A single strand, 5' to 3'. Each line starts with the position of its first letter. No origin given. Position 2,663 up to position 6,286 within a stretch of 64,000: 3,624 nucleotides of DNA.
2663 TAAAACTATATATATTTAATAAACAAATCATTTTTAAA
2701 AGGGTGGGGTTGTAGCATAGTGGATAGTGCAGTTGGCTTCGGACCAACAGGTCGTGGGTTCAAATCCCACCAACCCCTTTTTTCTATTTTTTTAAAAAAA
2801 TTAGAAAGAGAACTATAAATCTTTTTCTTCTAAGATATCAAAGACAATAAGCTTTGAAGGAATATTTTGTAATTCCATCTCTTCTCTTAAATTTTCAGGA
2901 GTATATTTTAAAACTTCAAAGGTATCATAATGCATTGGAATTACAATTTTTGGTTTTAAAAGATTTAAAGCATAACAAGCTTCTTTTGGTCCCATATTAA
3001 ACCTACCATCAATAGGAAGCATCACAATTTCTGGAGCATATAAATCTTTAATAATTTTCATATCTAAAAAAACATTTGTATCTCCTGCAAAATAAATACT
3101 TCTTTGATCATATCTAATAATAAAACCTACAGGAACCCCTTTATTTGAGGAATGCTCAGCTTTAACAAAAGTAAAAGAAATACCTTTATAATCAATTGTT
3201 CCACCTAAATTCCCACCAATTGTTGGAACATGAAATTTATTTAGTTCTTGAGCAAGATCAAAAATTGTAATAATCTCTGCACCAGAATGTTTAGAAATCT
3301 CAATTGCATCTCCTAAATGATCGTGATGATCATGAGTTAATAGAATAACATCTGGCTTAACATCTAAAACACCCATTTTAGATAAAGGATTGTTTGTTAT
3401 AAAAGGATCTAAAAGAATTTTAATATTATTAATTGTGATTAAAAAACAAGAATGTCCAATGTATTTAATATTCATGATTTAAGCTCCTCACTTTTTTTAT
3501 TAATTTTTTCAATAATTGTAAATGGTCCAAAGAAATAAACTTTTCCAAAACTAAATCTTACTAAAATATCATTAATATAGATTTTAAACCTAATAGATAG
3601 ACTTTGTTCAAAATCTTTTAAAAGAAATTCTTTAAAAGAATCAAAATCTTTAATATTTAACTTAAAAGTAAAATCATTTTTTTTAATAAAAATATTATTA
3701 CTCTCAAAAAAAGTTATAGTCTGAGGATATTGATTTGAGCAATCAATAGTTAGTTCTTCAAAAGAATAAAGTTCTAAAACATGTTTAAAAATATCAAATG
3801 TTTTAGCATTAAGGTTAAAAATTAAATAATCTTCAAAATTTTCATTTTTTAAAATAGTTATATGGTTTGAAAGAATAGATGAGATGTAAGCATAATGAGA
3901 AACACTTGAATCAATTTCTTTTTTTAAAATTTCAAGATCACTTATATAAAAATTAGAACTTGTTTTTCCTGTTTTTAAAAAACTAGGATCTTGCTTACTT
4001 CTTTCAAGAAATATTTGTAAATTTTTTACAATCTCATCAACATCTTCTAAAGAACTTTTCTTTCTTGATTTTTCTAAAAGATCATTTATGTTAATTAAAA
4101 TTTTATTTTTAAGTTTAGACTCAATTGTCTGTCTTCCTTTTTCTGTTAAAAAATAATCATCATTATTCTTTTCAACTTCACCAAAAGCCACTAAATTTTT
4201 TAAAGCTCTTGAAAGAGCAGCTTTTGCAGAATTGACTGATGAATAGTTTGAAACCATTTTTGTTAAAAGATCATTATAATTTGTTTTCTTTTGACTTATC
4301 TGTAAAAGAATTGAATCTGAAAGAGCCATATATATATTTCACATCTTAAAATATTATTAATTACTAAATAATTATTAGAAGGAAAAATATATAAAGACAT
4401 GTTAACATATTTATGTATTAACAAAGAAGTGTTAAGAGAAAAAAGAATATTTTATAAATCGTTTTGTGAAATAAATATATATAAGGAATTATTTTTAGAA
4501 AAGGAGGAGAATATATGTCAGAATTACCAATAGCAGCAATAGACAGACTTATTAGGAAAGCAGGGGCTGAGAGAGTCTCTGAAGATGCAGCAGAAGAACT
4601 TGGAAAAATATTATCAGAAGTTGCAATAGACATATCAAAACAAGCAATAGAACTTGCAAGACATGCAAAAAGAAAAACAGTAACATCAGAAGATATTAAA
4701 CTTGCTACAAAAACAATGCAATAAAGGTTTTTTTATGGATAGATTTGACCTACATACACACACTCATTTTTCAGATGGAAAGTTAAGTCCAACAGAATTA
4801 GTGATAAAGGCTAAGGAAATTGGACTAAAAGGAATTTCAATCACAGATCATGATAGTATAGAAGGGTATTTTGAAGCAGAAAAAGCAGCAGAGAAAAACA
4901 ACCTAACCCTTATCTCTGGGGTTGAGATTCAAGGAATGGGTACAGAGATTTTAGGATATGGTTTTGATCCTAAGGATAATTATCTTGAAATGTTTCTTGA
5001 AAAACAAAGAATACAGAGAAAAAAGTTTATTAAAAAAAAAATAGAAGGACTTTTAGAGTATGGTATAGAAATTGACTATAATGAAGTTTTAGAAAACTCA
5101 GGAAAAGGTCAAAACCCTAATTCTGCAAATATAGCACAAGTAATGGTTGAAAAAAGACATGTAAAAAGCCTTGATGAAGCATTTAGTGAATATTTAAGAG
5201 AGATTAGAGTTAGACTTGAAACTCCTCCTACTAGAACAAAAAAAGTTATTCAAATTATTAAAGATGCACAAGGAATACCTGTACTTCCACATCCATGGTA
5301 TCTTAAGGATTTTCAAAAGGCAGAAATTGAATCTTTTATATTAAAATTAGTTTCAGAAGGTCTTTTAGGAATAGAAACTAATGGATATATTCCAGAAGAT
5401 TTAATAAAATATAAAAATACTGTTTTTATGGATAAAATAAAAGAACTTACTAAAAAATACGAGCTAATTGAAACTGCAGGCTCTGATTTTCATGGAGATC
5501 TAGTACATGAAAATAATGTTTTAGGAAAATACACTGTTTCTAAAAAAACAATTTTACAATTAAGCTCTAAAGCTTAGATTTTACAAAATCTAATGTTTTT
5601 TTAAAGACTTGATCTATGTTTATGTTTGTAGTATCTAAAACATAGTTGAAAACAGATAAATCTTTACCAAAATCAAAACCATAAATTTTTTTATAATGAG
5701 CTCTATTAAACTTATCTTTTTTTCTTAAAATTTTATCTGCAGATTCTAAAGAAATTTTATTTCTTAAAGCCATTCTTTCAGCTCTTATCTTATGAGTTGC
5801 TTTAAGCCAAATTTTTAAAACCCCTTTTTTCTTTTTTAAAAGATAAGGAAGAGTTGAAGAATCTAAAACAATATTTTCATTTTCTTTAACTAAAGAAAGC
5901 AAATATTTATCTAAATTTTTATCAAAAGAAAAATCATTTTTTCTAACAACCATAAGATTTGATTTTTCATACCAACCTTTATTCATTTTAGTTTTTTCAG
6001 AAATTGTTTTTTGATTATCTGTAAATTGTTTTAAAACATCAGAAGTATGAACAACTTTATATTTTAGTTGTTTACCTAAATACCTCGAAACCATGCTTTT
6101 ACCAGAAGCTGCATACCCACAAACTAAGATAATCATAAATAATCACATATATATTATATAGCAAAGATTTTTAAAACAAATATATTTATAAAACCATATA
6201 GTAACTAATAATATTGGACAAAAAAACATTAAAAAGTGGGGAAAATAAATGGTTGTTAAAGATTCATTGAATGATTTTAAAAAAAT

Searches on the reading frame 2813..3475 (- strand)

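Call 36: search_protein_families(library=pfam, proteins=[window:2813-3475:-], max_evalue=0.0001)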
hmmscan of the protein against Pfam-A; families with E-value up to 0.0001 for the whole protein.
window:2813-3475:- (220 aa): 3 families
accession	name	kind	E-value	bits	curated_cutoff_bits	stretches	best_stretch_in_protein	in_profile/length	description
PF13483.12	Lactamase_B_3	-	8.1e-28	97.9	24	1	2-182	1-160/160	Beta-lactamase superfamily domain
PF12706.13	Lactamase_B_2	-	1.3e-22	80.8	27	1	20-183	3-200/200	Beta-lactamase superfamily domain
PF00753.33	Lactamase_B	-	3.3e-11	43.9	22.7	1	8-133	6-150/196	Metallo-beta-lactamase superfamily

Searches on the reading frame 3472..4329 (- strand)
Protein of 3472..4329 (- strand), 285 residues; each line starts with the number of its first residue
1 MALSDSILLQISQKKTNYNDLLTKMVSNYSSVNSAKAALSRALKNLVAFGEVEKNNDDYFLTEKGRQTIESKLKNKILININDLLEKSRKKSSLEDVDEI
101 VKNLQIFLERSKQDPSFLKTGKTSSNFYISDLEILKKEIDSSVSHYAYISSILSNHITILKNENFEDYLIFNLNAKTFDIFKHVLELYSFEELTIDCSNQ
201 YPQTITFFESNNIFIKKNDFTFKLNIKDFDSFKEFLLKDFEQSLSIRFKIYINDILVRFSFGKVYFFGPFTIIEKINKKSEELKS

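Call 36: search_protein_families(library=pfam, proteins=[window:3472-4329:-], max_evalue=0.0001)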
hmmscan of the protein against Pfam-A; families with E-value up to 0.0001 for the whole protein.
window:3472-4329:- (285 aa): 0 families

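Call 70: search_protein_families(library=pfam, proteins=[window:3472-4329:-], max_evalue=0.01)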
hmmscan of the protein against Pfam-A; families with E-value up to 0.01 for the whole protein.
window:3472-4329:- (285 aa): 1 family
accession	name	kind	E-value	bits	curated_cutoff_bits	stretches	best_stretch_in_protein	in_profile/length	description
PF14947.12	HTH_45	-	0.0043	17.5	25.5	0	33-71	30-68/77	Winged helix-turn-helix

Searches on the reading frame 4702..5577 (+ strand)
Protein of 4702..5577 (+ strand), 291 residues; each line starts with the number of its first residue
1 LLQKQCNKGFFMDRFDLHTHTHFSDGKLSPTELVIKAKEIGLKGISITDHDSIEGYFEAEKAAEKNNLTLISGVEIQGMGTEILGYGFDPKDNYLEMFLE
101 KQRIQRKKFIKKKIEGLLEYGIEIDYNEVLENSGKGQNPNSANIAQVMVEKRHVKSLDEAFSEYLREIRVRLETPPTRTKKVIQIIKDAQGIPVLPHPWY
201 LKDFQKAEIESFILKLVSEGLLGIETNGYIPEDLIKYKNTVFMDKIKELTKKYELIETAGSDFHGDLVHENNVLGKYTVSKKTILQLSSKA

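Call 36: search_protein_families(library=pfam, proteins=[window:4702-5577:+], max_evalue=0.0001)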
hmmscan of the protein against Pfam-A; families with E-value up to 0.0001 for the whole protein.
window:4702-5577:+ (291 aa): 1 family
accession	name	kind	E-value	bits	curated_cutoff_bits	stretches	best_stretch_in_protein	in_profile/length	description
PF02811.25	PHP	-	4.1e-14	53.7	26.4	1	16-86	1-67/164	PHP domain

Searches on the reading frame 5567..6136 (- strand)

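Call 36: search_protein_families(library=pfam, proteins=[window:5567-6136:-], max_evalue=0.0001)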
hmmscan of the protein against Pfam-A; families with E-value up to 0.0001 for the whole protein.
window:5567-6136:- (189 aa): 4 families
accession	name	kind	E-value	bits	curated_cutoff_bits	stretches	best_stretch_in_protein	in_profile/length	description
PF13189.12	Cytidylate_kin2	-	2.6e-16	60.7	28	1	8-170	7-175/176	Cytidylate kinase-like family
PF13238.12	AAA_18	-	9e-11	42.8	29.4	1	3-127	1-113/128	AAA domain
PF02224.24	Cytidylate_kin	-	1.6e-08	35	26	0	5-74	3-67/211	Cytidylate kinase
PF13671.12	AAA_33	-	6.5e-07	30.2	27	1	3-92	2-76/143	AAA domain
